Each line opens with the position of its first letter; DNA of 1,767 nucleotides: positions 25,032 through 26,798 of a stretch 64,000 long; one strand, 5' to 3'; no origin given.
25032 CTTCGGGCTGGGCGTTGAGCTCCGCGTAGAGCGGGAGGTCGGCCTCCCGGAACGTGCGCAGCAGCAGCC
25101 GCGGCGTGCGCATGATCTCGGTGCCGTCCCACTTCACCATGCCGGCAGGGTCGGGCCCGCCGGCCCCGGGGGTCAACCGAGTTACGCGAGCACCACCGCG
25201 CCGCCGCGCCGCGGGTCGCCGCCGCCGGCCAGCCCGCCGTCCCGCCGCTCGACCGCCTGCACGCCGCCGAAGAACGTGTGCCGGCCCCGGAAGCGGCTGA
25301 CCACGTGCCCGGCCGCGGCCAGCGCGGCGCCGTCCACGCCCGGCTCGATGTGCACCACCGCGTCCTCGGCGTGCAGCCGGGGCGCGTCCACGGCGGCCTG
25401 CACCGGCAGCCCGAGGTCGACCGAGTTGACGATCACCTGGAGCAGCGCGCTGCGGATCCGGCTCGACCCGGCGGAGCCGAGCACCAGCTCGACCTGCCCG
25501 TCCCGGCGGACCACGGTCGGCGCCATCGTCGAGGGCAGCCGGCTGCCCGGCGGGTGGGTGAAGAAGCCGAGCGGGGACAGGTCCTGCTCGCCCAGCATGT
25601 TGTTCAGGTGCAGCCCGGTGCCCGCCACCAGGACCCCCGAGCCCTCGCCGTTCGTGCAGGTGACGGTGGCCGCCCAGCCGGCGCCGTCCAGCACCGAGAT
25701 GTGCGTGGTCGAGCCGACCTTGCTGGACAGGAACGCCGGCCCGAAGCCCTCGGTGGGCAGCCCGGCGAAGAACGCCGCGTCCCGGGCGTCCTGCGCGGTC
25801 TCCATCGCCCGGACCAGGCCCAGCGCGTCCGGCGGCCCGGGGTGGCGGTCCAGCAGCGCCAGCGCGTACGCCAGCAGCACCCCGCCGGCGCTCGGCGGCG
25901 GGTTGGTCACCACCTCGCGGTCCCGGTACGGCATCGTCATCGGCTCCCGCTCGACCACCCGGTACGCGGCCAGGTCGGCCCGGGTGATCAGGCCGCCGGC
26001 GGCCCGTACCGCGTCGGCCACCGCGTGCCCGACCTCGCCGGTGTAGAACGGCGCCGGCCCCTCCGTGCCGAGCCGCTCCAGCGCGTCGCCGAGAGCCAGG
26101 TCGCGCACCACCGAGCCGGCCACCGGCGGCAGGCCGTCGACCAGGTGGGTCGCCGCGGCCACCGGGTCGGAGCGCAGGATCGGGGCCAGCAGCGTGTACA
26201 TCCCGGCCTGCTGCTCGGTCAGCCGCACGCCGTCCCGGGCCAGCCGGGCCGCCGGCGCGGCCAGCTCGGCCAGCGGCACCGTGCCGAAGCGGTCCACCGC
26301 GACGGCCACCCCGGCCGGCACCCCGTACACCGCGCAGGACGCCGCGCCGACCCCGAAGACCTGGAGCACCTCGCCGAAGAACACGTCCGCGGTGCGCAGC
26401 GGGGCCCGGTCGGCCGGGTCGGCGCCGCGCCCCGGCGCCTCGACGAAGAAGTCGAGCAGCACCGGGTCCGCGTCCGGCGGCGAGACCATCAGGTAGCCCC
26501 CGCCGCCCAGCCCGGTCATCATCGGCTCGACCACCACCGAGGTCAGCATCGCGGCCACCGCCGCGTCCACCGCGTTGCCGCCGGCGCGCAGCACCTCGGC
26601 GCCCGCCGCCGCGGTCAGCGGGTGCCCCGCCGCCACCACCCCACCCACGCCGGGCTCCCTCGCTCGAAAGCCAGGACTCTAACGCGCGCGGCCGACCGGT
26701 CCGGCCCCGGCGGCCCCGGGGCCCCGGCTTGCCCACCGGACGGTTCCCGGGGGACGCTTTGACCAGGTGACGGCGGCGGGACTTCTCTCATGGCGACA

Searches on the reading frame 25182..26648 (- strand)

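Call 75: search_protein_families(library=pfam, proteins=[window:25182-26648:-], max_evalue=0.00001)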
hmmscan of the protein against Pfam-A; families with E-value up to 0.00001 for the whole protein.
window:25182-26648:- (488 aa): 1 family
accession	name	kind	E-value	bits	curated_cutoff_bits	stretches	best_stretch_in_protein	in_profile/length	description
PF01019.26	G_glu_transpept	-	2.7e-97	327.2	27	2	18-280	2-260/512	Gamma-glutamyltranspeptidase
